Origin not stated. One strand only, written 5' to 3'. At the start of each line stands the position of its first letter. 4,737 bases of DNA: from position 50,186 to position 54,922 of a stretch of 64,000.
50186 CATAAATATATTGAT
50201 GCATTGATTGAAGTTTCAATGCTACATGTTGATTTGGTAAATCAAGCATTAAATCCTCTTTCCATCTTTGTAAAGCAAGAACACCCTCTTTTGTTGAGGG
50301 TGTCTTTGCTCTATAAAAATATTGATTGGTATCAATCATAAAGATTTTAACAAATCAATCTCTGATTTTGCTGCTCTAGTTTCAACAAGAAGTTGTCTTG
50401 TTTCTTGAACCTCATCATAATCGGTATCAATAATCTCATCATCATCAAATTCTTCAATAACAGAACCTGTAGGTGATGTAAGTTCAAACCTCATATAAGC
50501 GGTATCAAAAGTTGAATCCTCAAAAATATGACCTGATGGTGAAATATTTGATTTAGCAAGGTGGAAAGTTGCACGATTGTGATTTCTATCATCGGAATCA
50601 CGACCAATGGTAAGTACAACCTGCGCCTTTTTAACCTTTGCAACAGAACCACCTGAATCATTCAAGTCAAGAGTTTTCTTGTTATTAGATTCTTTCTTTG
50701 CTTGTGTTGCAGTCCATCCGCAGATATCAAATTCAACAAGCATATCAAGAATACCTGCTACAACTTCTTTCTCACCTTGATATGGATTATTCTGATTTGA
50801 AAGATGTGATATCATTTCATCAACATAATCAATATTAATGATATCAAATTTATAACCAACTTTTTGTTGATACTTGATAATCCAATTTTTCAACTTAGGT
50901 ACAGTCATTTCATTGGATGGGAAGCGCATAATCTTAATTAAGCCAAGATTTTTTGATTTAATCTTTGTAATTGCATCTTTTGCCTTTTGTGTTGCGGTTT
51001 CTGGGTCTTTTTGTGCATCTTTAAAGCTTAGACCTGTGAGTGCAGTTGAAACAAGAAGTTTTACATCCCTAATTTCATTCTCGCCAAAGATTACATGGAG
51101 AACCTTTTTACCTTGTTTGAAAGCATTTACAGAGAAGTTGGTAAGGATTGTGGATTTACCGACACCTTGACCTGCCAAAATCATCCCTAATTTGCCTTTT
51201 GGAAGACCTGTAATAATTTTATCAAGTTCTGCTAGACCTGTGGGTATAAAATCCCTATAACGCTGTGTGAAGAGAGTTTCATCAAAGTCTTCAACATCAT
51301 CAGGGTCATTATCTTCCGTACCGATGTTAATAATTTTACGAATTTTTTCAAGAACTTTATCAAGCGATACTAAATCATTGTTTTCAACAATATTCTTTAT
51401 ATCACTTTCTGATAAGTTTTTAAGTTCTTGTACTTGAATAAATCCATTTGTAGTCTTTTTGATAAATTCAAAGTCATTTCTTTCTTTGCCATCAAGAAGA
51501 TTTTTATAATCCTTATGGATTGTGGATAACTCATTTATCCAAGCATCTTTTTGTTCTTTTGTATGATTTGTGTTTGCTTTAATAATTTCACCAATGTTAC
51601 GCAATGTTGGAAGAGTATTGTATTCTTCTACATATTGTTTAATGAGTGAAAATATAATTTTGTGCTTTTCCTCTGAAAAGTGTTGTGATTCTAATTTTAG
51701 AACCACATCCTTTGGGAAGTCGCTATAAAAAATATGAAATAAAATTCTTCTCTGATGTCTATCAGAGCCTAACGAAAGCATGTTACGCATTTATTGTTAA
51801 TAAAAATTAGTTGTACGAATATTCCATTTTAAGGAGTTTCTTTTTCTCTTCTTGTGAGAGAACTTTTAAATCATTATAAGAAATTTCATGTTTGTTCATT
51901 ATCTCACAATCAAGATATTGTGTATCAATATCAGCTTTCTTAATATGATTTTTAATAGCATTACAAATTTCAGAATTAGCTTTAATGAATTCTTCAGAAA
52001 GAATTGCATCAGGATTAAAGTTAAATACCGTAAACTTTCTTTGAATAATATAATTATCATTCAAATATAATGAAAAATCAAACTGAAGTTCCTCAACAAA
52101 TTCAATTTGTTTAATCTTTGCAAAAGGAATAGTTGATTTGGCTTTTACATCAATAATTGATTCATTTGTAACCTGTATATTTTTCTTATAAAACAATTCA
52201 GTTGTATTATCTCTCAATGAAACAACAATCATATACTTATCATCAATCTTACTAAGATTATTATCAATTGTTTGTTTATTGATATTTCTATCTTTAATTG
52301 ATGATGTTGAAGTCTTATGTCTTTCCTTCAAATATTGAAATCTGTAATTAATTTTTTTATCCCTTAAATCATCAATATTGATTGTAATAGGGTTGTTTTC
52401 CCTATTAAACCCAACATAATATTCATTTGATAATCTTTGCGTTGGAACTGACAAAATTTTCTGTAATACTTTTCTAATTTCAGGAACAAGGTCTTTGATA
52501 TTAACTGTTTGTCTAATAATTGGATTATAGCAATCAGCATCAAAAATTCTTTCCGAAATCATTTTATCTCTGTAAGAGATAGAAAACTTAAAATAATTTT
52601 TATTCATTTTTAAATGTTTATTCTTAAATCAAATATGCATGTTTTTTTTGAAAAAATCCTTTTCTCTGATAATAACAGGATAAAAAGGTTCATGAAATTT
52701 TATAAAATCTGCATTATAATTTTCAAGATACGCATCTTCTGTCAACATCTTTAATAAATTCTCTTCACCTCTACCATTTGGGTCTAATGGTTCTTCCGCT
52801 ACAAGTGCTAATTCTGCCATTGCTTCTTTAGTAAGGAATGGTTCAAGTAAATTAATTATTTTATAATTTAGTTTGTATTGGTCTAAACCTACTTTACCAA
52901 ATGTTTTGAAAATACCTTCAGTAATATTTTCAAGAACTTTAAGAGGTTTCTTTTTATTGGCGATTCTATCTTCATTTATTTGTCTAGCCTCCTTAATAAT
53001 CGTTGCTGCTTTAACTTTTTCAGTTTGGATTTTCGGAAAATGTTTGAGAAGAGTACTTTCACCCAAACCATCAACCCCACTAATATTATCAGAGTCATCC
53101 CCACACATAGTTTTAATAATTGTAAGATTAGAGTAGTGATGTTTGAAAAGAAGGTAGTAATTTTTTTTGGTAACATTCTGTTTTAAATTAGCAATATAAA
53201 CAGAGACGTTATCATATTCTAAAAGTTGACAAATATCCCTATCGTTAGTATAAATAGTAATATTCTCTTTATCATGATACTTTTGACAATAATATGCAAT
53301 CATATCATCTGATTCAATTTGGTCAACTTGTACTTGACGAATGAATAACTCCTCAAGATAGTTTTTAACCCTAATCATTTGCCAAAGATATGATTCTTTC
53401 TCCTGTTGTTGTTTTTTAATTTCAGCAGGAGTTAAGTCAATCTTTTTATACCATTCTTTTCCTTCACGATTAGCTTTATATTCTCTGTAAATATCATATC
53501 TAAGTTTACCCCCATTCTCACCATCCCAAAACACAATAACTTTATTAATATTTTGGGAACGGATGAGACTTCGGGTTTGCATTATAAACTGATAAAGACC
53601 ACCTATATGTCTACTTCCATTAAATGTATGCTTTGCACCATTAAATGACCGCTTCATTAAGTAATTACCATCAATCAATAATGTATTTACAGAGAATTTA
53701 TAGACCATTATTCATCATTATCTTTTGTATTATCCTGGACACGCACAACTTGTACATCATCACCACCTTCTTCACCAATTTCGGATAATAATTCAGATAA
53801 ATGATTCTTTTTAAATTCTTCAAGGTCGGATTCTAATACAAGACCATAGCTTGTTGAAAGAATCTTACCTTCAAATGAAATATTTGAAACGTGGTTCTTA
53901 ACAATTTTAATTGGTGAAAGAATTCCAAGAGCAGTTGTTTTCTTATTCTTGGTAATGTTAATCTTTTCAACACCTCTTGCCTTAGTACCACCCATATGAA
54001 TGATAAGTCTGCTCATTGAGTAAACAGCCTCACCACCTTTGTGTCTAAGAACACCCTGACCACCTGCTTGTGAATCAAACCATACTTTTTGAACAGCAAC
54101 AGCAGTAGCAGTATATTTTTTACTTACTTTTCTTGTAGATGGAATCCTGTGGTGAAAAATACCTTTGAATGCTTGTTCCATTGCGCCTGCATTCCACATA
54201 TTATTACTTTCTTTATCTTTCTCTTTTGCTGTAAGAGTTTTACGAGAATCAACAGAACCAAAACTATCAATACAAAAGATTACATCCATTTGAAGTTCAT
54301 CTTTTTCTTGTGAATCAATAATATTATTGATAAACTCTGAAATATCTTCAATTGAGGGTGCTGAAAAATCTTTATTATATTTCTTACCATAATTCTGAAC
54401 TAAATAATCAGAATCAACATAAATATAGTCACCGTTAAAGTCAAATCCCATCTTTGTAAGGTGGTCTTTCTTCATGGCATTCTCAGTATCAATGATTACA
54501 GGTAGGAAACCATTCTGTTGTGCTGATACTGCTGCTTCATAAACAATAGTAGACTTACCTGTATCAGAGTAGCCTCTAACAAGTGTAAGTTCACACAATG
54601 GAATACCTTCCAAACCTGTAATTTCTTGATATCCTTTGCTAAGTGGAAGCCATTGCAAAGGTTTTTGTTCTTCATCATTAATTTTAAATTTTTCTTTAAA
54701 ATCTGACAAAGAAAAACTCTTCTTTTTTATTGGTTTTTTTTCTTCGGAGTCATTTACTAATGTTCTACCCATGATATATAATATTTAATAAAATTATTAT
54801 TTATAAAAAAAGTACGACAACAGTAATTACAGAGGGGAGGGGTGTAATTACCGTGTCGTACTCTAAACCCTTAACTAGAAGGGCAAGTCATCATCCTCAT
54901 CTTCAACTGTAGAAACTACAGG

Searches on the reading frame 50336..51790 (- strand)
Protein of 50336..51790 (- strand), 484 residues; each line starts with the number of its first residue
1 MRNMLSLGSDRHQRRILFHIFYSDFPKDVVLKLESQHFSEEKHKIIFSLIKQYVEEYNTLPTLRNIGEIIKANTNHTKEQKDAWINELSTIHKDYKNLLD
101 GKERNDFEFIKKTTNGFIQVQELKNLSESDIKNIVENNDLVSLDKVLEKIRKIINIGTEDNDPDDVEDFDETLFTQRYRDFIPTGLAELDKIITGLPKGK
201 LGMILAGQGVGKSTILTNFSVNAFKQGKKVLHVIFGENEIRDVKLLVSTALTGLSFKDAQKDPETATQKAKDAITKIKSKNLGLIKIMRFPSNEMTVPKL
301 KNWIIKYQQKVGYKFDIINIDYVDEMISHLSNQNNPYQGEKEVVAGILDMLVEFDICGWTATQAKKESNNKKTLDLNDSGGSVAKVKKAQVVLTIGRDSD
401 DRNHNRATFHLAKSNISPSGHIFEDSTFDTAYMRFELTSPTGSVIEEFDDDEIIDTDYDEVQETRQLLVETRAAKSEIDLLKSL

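Call 25: search_protein_families(library=pfam, proteins=[window:50336-51790:-], max_evalue=0.001)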
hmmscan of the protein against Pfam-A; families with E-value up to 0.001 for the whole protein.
window:50336-51790:- (484 aa): 3 families
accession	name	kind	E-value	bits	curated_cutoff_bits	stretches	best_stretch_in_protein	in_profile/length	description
PF03796.21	DnaB_C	-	4.5e-13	49.6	27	1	182-436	2-254/255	DnaB-like helicase C terminal domain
PF06745.19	ATPase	-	6.1e-07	29.5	26.6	1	182-333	1-137/231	KaiC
PF13481.12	AAA_25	-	3.3e-05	24.1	27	1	181-367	14-193/195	AAA domain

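Call 72: search_dna_similar(query=window:50336-51790:-, collection=phages, mode=protein, max_rows=12)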
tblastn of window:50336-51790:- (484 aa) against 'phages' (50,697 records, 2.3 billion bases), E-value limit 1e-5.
Records with a match: 1387; places in all: 1389; records where one place covers at least 80% of the query: 135.
Best place of each record, by identity: <60% 1387.
By first word of the organism name: Synechococcus 374; Bacillus 206; Escherichia 116; Klebsiella 108; Aeromonas 80; Vibrio 66; Cyanophage 61; Listeria 55; Enterococcus 54; Staphylococcus 27; and 48 more.
By host as written in the record: - 272; Synechococcus 107; Escherichia coli 50; Klebsiella pneumoniae 50; Listeria monocytogenes 43; Synechococcus sp. 38; Aeromonas salmonicida 29; Synechococcus sp. WH7803 28; and 319 more.
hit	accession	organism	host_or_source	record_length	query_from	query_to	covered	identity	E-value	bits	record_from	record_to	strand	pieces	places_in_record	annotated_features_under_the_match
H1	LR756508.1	uncultured phage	metagenomic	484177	8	440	89%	23.5%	2e-19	98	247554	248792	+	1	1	record has no annotation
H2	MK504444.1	Lactobacillus phage 3-521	Lactobacillus brevis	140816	3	413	85%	24.6%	1e-14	83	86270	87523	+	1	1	DNA helicase | putative transcriptional regulator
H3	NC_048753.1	Lactobacillus phage 3-521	Lactobacillus brevis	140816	3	413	85%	24.6%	1e-14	83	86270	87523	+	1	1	DNA helicase | HTH DNA binding protein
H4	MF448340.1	Aeromonas phage AS-zj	Aeromonas salmonicida subsp. salmonicida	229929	20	435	86%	23.9%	2e-16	88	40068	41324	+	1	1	DNA primase-helicase subunit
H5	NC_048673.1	Aeromonas phage AS-zj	Aeromonas salmonicida subsp. salmonicida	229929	20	435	86%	23.9%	2e-16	88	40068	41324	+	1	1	DNA primase-helicase subunit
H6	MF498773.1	Aeromonas phage AS-szw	Aeromonas salmonicida subsp. salmonicida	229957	20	435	86%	23.9%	2e-16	88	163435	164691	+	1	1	DNA primase-helicase subunit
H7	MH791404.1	Aeromonas phage Assk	Aeromonas salmonicida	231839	20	435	86%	23.9%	3e-16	88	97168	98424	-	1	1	DNA primase-helicase subunit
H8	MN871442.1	Aeromonas phage Aszh-1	Aeromonas salmonicida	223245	20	435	86%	23.7%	1e-15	86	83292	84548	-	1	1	record has no annotation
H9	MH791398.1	Aeromonas phage Asswx_1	Aeromonas salmonicida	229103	20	435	86%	23.7%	2e-15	86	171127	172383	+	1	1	DNA primase-helicase subunit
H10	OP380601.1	Aeromonas phage avDM6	Aeromonas hydrophila BIOTECH 10089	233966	20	414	82%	24.9%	4e-15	84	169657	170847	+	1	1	ATP-dependent helicase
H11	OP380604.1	Aeromonas phage avDM12-TAAL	Aeromonas hydrophila BIOTECH 10089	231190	13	394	79%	25.4%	8e-13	77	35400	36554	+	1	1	ATP-dependent helicase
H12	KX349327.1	Cyanophage S-RIM12_WH_07_0310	USA: Vineyard Sound, Massachusetts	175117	2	395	81%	24.5%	1e-13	80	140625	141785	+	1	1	DNA primase/helicase | 2OG-Fe(II) oxygenase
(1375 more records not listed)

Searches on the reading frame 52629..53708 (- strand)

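Call 62: search_protein_families(library=phrogs, proteins=[window:52629-53708:-], max_evalue=0.00001)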
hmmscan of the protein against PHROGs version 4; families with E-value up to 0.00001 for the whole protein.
window:52629-53708:- (359 aa): 2 families
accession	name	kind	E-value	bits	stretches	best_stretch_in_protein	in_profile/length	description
phrog_107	-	DNA, RNA and nucleotide metabolism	7.3e-28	99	1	6-237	118-331/542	exonuclease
phrog_32545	-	unknown function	7.9e-06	26.7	0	7-182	1-159/186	-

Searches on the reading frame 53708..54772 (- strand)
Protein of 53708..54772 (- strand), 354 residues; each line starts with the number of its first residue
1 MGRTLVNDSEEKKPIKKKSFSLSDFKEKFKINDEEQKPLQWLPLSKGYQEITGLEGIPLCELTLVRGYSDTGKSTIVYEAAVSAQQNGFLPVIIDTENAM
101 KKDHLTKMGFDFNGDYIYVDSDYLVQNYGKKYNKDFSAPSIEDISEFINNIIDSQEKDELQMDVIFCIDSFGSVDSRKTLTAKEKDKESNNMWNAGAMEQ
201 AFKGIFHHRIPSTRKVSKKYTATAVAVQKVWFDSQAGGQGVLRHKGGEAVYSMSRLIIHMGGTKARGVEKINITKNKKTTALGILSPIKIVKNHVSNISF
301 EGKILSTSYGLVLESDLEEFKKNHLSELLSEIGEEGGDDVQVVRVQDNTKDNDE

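Call 62: search_protein_families(library=phrogs, proteins=[window:53708-54772:-], max_evalue=0.00001)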
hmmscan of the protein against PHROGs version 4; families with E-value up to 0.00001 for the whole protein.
window:53708-54772:- (354 aa): 2 families
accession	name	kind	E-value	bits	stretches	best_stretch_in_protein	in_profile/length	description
phrog_97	-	other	1.6e-13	51.7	1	15-266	13-257/506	UvsX-like recombinase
phrog_8337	-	DNA, RNA and nucleotide metabolism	3.4e-10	40.8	1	65-273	73-254/273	DNA repair protein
